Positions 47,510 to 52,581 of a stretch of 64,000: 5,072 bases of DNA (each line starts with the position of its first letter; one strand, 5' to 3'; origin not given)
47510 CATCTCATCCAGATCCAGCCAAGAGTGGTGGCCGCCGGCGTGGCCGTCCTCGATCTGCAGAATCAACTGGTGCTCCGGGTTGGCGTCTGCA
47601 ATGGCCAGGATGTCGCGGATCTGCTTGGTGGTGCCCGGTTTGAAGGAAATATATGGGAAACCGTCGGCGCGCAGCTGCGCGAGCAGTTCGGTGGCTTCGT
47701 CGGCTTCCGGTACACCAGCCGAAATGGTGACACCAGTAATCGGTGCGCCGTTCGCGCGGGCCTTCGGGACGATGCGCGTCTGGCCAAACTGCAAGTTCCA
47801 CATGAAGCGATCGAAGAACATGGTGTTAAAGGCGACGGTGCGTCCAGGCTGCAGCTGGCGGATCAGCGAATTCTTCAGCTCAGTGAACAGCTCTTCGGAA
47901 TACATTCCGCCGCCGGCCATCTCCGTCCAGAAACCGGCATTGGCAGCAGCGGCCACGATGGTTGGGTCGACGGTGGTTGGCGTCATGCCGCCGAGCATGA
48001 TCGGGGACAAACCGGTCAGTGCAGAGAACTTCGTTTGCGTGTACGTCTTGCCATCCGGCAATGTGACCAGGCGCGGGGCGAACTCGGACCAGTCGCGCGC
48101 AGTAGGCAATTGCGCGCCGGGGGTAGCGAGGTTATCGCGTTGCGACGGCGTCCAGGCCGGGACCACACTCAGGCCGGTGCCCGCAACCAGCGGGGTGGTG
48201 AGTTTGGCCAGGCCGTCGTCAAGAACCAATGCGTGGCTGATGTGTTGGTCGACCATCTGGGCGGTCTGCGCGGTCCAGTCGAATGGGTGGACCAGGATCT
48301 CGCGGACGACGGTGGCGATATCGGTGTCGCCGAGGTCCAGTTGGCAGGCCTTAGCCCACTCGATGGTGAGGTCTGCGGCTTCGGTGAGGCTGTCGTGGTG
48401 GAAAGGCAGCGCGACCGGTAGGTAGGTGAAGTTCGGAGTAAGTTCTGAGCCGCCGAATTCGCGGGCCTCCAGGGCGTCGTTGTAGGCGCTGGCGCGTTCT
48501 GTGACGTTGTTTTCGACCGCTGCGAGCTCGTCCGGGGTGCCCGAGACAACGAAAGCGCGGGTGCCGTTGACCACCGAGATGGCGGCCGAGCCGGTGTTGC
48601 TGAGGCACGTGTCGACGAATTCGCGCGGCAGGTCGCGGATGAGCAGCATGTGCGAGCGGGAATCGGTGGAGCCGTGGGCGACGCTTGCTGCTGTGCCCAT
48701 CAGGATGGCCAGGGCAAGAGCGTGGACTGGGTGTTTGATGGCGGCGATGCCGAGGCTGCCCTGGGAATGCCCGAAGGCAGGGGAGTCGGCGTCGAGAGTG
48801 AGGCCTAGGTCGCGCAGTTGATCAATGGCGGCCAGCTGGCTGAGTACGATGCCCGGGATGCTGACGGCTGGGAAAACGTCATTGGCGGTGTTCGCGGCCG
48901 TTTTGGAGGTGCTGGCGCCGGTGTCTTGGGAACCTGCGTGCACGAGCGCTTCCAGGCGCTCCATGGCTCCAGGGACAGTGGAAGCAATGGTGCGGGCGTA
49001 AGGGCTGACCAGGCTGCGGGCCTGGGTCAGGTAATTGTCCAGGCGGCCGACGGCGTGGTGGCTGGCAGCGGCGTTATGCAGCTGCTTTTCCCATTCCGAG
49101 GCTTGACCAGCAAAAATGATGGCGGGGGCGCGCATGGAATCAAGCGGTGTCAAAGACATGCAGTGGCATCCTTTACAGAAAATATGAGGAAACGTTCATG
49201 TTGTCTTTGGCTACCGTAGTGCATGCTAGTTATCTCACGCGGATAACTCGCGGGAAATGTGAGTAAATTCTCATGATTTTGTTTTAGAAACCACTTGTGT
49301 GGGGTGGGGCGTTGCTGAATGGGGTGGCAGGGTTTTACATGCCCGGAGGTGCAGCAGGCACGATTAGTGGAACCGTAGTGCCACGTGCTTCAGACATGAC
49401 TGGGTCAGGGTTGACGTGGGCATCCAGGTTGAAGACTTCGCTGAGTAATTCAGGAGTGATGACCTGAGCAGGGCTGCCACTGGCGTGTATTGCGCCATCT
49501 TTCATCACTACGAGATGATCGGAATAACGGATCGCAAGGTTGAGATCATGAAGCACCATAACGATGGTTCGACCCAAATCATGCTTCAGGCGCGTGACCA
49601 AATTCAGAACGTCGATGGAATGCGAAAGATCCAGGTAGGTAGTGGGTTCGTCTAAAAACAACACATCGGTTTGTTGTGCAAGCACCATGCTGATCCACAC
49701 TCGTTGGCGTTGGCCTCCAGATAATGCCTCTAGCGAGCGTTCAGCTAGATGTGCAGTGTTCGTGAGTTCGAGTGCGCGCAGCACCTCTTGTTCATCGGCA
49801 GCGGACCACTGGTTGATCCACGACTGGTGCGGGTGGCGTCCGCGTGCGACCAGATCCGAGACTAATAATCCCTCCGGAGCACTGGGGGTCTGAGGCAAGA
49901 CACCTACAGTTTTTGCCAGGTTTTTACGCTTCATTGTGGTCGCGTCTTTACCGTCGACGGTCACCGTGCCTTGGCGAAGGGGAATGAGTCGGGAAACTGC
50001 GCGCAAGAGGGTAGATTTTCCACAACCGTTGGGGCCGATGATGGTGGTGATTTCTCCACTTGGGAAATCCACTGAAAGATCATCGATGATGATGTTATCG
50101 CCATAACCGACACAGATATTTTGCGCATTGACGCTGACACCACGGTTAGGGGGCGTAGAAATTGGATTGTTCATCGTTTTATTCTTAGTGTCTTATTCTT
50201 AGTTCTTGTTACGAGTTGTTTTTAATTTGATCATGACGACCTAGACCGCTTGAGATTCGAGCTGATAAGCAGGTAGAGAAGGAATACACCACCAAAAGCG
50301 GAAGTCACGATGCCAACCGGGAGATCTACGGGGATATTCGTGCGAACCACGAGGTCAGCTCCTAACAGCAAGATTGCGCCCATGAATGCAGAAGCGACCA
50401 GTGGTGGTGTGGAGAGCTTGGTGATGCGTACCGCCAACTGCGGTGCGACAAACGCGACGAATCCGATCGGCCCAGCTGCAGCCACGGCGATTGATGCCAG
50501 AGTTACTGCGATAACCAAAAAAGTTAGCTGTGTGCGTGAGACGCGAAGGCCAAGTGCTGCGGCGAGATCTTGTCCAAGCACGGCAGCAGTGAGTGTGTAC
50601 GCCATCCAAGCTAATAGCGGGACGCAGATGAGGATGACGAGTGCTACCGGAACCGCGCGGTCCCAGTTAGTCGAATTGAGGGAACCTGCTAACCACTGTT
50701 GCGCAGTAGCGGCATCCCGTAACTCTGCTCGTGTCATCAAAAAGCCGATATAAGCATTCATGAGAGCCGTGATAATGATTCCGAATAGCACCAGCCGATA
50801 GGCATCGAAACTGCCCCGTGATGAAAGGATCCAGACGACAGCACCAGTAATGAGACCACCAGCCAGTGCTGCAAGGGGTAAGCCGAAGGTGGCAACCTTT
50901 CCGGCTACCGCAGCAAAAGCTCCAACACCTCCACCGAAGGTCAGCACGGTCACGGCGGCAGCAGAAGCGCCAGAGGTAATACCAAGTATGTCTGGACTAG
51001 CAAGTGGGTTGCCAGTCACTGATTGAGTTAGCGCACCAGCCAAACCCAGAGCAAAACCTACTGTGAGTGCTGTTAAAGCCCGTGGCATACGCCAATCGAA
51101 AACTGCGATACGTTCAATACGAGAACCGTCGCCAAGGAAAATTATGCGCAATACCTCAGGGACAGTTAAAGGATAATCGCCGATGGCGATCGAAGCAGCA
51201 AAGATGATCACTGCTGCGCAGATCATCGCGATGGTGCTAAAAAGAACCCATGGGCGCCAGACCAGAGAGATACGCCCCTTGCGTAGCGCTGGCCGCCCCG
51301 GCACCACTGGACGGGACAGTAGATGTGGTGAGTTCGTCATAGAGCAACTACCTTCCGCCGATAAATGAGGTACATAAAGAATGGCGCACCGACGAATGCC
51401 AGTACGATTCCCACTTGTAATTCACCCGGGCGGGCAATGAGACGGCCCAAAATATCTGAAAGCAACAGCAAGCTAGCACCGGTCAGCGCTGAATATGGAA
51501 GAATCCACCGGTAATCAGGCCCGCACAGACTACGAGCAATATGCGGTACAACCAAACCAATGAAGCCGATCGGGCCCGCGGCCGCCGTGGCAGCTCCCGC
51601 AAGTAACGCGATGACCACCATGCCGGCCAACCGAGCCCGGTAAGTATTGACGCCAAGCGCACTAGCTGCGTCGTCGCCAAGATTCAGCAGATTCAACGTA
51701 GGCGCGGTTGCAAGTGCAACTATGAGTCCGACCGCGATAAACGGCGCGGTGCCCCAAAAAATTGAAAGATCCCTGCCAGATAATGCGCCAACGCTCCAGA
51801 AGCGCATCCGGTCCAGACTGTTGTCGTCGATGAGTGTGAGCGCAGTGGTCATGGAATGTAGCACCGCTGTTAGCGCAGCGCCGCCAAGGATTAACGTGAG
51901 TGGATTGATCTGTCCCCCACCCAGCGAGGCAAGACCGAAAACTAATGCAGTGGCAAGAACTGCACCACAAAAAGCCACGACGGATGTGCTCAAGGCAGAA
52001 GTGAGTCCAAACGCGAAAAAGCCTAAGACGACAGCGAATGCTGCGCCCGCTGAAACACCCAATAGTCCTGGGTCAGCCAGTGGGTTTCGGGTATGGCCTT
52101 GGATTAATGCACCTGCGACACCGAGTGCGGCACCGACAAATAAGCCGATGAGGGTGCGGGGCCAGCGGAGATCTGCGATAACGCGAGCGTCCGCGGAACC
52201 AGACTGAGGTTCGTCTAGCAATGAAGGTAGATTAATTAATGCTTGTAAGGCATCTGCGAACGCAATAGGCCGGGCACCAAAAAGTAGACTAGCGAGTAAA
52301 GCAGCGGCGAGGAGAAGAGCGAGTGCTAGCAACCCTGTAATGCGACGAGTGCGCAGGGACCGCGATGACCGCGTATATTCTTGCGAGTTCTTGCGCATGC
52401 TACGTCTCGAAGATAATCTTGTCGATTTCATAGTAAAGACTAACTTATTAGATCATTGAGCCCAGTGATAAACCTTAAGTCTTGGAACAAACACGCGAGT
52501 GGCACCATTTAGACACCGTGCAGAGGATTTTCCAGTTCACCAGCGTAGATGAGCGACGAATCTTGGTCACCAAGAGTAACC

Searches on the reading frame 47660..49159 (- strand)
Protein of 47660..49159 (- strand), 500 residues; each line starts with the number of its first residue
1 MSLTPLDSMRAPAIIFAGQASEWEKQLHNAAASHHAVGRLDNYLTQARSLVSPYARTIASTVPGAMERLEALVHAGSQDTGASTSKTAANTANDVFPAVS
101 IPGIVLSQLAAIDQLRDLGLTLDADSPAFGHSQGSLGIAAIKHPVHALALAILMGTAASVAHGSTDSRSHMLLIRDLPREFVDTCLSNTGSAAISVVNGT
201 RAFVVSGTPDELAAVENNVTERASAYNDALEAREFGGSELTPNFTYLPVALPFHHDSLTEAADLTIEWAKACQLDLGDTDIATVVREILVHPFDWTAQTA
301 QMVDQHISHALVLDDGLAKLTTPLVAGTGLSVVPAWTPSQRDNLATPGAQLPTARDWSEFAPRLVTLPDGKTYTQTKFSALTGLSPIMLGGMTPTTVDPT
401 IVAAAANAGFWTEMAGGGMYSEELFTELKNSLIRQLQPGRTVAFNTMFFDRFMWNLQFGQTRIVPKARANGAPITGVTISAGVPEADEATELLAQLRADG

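Call 31: find_related_loci(query=window:47660-49159:-, collection=metagenome_contigs, flank=10000)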
Query window:47660-49159:- (500 aa) in metagenome_contigs; peptide patterns used: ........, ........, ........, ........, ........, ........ (x = any residue, [..] = any of these).
162 stretches matched a pattern; 47 encode a relative of the query (tblastn E <= 1e-3); 47 distinct loci.
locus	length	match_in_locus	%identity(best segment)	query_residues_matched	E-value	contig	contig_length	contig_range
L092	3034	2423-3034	100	1-204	2e-133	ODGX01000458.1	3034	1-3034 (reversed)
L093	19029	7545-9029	44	13-500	5e-114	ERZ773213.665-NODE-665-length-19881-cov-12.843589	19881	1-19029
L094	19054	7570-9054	45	13-500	3e-114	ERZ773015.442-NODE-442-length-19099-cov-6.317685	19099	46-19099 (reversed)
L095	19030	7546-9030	45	13-500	6e-114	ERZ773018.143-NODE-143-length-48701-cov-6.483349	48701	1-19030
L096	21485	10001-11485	45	13-500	6e-114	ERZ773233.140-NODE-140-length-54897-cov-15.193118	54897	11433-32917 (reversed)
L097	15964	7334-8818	45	13-500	4e-113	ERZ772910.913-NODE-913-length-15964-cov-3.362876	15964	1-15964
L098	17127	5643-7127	44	13-500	6e-113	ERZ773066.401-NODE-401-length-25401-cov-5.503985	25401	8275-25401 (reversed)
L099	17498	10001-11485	45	13-500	5e-113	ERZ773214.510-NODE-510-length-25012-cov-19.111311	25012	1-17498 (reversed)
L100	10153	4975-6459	45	13-500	5e-113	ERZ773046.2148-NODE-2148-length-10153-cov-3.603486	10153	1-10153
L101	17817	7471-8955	45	13-500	2e-112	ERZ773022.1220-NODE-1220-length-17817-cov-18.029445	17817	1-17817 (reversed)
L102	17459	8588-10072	45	13-500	1e-112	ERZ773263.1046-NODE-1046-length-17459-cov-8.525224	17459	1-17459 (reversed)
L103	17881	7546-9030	45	13-500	2e-112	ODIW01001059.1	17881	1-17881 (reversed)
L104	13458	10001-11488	44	14-500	3e-109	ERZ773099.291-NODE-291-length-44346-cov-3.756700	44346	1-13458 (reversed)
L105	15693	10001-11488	45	14-500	2e-109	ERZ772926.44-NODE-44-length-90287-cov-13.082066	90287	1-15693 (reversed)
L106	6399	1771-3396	40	1-500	1e-107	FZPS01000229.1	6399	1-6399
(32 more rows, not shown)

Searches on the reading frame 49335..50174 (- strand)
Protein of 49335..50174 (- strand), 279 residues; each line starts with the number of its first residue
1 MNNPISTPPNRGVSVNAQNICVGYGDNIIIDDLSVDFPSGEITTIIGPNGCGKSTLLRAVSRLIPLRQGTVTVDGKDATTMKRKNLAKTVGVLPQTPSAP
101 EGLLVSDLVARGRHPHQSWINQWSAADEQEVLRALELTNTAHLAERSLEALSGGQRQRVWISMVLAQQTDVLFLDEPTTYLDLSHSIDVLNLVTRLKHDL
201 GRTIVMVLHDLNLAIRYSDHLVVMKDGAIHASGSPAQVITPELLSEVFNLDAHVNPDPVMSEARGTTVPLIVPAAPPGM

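Call 5: search_protein_families(library=pfam, proteins=[window:49335-50174:-], max_evalue=0.001)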
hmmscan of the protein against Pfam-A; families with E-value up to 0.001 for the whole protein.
window:49335-50174:- (279 aa): 11 families
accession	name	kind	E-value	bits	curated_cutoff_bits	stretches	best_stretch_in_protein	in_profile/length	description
PF00005.33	ABC_tran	-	1.5e-31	110.3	25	1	31-179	2-137/137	ABC transporter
PF02463.25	SMC_N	-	8.3e-09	35.6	40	0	39-61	23-45/220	RecF/RecN/SMC N terminal domain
PF13304.12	AAA_21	-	1.6e-07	32.1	27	1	42-63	1-22/304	AAA domain, putative AbiEii toxin, Type IV TA system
PF13476.12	AAA_23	-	2.1e-06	29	27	1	31-60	11-39/201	AAA domain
PF13175.12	AAA_15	-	2.9e-05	24.3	32.1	1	32-88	16-75/374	AAA ATPase domain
PF13555.12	AAA_29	-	3.9e-05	23.7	27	1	34-64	16-46/61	P-loop containing region of AAA domain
PF09818.15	ABC_ATPase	-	5.7e-05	22.7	23.2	0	38-62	78-101/283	P-loop domain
PF13191.12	AAA_16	-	0.00018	22.5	32.6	1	39-158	23-132/167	AAA ATPase domain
PF13401.12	AAA_22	-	0.00025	21.8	27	1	41-92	6-60/130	AAA domain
PF13514.12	AAA_27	-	0.00048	20.2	22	1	31-64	15-50/206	AAA domain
PF25201.1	nSTAND6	-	0.00096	19.6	27.7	0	24-120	2-105/148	Novel STAND NTPase 6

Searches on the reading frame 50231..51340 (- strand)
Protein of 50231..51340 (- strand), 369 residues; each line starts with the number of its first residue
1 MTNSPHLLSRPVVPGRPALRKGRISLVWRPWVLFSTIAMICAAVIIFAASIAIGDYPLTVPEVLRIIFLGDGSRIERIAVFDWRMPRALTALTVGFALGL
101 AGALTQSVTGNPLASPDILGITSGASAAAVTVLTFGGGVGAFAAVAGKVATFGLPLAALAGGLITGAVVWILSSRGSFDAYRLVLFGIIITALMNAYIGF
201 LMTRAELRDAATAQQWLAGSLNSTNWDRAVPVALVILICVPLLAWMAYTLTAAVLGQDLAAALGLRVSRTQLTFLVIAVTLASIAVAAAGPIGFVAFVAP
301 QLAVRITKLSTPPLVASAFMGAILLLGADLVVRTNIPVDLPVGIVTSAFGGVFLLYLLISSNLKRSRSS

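Call 5: search_protein_families(library=pfam, proteins=[window:50231-51340:-], max_evalue=0.001)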
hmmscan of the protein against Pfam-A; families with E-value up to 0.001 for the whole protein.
window:50231-51340:- (369 aa): 1 family
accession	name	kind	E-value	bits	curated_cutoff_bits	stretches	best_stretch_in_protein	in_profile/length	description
PF01032.23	FecCD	-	2.3e-79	267.1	26.5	1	44-359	3-310/311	FecCD transport family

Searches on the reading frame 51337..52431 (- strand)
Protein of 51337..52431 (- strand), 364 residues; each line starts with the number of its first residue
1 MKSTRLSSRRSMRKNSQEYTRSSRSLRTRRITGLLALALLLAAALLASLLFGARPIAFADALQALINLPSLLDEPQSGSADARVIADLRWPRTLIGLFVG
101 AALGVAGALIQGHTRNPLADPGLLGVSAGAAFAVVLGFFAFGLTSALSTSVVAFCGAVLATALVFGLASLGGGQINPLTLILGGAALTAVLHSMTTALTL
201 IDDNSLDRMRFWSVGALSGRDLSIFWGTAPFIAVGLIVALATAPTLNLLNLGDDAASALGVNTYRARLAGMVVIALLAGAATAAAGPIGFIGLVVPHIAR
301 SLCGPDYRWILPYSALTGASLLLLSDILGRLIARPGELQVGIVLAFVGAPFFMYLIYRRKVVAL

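Call 5: search_protein_families(library=pfam, proteins=[window:51337-52431:-], max_evalue=0.001)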
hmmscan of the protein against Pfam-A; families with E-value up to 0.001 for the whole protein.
window:51337-52431:- (364 aa): 1 family
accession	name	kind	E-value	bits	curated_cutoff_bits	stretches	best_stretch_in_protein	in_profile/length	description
PF01032.23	FecCD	-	1.4e-94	317.1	26.5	1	40-358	1-311/311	FecCD transport family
